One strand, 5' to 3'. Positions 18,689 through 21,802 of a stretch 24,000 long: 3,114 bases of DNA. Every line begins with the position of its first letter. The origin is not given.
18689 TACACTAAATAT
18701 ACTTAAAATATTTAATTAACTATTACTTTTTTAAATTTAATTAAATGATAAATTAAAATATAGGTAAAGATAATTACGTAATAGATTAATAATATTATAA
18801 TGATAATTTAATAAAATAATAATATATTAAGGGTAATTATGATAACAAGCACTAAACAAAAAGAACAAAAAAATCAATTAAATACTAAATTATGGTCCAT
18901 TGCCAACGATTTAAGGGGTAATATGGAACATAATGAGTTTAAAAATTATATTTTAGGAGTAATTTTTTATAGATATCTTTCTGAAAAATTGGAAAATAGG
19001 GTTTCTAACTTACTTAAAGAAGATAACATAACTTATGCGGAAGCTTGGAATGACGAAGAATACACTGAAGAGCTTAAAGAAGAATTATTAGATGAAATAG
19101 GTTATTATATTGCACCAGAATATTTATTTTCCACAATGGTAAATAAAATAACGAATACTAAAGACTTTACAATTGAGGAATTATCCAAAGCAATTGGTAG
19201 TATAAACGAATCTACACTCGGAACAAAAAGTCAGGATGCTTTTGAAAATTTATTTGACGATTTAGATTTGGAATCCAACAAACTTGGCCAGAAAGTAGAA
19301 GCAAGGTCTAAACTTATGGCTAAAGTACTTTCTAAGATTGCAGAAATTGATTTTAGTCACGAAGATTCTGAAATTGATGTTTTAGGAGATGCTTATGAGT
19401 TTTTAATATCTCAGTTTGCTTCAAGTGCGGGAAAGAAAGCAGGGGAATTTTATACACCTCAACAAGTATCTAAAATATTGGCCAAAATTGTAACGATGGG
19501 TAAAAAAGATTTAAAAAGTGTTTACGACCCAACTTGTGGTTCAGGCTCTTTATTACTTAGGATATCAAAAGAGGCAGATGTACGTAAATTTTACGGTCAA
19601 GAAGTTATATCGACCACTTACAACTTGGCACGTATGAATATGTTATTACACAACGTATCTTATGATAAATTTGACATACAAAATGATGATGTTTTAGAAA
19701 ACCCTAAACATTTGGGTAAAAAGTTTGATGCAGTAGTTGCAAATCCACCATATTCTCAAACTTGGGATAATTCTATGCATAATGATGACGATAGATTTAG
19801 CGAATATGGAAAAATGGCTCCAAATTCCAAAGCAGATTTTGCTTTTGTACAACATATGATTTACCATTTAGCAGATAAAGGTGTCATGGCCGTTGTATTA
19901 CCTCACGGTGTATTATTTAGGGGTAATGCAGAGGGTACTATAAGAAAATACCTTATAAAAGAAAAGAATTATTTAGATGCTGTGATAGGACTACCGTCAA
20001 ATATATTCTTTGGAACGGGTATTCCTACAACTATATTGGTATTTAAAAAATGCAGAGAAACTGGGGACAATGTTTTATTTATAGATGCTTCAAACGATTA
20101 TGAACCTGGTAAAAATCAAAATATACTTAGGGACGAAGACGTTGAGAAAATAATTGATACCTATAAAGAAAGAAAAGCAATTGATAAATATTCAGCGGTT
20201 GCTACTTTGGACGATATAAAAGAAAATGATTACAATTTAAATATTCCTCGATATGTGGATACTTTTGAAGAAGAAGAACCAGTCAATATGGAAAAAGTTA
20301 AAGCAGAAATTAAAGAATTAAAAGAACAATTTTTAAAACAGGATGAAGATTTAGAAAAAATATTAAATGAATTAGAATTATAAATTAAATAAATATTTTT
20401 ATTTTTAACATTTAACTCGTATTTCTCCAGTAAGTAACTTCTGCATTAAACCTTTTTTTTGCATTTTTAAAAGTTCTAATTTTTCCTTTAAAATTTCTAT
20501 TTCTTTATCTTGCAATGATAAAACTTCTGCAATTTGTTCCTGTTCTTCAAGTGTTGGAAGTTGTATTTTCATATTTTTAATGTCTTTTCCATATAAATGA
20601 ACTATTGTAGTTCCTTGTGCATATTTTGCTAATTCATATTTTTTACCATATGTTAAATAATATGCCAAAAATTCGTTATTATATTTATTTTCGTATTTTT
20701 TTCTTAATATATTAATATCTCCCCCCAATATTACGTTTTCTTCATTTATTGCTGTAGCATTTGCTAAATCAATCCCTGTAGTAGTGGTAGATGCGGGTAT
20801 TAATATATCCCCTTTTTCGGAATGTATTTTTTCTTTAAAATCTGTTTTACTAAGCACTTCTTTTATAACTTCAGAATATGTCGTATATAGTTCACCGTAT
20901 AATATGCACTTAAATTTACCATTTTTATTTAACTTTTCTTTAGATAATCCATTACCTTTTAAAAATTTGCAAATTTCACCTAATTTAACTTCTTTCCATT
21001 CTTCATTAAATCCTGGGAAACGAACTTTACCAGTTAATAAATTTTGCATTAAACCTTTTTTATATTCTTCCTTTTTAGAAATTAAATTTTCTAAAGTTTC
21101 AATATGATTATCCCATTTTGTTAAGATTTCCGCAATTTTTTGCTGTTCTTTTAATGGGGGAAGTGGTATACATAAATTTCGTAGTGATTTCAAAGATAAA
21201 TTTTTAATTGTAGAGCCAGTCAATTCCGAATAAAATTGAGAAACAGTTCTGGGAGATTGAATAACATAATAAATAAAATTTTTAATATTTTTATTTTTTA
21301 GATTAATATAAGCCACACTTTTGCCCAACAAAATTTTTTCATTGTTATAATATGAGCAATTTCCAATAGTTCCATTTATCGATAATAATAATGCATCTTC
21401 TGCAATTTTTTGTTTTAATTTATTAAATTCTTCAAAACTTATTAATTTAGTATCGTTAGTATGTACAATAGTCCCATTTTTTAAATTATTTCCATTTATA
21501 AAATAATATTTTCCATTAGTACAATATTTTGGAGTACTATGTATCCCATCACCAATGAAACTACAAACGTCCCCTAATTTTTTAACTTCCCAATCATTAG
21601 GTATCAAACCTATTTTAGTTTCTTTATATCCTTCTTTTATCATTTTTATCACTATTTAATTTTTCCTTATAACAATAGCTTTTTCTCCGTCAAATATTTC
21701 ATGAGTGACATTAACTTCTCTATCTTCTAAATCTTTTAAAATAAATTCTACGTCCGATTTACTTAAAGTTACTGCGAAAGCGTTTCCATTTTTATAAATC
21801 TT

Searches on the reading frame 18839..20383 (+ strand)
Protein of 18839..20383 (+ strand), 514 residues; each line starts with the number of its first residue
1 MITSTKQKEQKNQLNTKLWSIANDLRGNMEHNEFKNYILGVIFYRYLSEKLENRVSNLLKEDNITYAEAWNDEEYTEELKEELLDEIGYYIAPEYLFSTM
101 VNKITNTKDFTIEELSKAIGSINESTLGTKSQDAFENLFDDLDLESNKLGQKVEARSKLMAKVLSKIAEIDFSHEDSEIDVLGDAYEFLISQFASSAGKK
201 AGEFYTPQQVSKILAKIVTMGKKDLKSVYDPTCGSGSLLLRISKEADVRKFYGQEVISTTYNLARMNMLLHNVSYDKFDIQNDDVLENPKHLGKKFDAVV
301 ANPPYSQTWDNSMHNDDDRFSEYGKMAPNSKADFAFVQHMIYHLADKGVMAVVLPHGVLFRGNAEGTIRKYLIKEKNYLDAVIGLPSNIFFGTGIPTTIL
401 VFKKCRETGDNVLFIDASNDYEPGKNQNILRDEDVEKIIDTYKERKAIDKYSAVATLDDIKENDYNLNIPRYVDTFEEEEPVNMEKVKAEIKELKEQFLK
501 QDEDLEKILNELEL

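Call 82: search_protein_families(library=pfam, proteins=[window:18839-20383:+], max_evalue=0.001)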
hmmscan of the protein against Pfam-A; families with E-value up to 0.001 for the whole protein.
window:18839-20383:+ (514 aa): 5 families
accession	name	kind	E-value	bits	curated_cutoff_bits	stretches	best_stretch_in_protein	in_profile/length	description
PF02384.22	N6_Mtase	-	1e-115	386.8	20.4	1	178-480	2-310/311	N-6 DNA Methylase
PF12161.14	HsdM_N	-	1.3e-20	74.8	24.5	1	14-167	1-135/135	HsdM N-terminal domain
PF07669.17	Eco57I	-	2.5e-09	37.9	25.3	1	281-379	69-160/171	Eco57I restriction-modification methylase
PF05175.20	MTS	-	5.4e-06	26.6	23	1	219-310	26-113/170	Methyltransferase small domain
PF01170.24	UPF0020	-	0.00067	19.9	22.3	0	221-311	25-137/197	RMKL-like, methyltransferase domain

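Call 83: search_protein_families(library=padloc, proteins=[window:18839-20383:+], max_evalue=0.001)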
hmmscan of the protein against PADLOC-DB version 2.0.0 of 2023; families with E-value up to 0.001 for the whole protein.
window:18839-20383:+ (514 aa): 41 families (the best 25 are shown)
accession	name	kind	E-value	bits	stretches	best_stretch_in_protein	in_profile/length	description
PDLC03022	MTase_I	-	6.5e-173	575.2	1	11-484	3-485/857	Type I methyltransferase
PDLC03027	MTase_I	-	8.5e-116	386.4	2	116-486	70-450/810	Type I methyltransferase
PDLC03031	MTase_I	-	3.7e-103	344.3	1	12-483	6-494/834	Type I methyltransferase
PDLC03020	MTase_I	-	2.8e-88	294.8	1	10-391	2-392/410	Type I methyltransferase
PDLC03032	MTase_I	-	1.3e-85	286.2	2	146-485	102-451/1001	Type I methyltransferase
PDLC03028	MTase_I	-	1.9e-62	209.7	1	12-513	727-1230/1236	Type I methyltransferase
PDLC03021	MTase_I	-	7e-62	207.8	1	71-510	40-490/491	Type I methyltransferase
PDLC03033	MTase_I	-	7.7e-60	201.4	1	5-507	4-529/541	Type I methyltransferase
PDLC03019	MTase_I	-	1.8e-58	196.6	1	14-504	8-491/932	Type I methyltransferase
PDLC04134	mad2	-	8.9e-57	191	1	7-445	133-487/492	mads_2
PDLC03039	MTase_I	-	1.7e-56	189.7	1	11-475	4-451/708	Type I methyltransferase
PDLC03038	MTase_I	-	3.3e-56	188.7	1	11-482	6-460/896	Type I methyltransferase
PDLC03240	MTase_II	-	2.3e-55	186.4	1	14-513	8-508/511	Type II methyltransferase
PDLC03029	MTase_I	-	8.8e-53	177.7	1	7-494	2-499/661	Type I methyltransferase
PDLC03026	MTase_I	-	5.8e-45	152.3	1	157-508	100-452/487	Type I methyltransferase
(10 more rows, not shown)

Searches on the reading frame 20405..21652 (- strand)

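Call 82: search_protein_families(library=pfam, proteins=[window:20405-21652:-], max_evalue=0.001)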
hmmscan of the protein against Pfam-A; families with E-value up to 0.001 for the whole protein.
window:20405-21652:- (415 aa): 1 family
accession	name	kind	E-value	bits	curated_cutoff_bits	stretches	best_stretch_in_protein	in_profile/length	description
PF01420.25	Methylase_S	-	3.6e-51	174.2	22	2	18-191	1-163/168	Type I restriction modification DNA specificity domain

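Call 83: search_protein_families(library=padloc, proteins=[window:20405-21652:-], max_evalue=0.001)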
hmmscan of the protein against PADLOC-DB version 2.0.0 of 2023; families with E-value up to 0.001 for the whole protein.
window:20405-21652:- (415 aa): 127 families (the best 25 are shown)
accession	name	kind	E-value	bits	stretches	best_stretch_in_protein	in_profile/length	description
PDLC03098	Specificity_I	-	2.4e-90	302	1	1-414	9-439/443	Type I specificity subunit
PDLC03101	Specificity_I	-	1.9e-86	289.3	1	17-414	2-407/411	Type I specificity subunit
PDLC03087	Specificity_I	-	4e-79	264.5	1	5-414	2-417/418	Type I specificity subunit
PDLC03178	Specificity_I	-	4.8e-77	258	2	209-412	10-209/411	Type I specificity subunit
PDLC03165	Specificity_I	-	1.5e-60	203.8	2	207-414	9-217/411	Type I specificity subunit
PDLC04137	mad5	-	1.6e-57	193.5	1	20-405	2-392/392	mads_5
PDLC03068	Specificity_I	-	4.6e-57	192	2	19-201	2-186/403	Type I specificity subunit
PDLC03156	Specificity_I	-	1e-56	191.1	1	17-414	2-406/413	Type I specificity subunit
PDLC03185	Specificity_I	-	1.1e-56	190.9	1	19-406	16-406/408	Type I specificity subunit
PDLC03118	Specificity_I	-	1.2e-55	187.4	1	16-414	1-409/416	Type I specificity subunit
PDLC03089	Specificity_I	-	3.3e-53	179.4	2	19-188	3-176/446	Type I specificity subunit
PDLC03078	Specificity_I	-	2.6e-52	176.7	1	19-406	16-417/419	Type I specificity subunit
PDLC03124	Specificity_I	-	5.3e-50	169.5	2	203-406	3-209/413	Type I specificity subunit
PDLC03113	Specificity_I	-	7.6e-50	167.9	1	5-413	4-421/422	Type I specificity subunit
PDLC03090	Specificity_I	-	8e-50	168.3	2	13-210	14-431/434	Type I specificity subunit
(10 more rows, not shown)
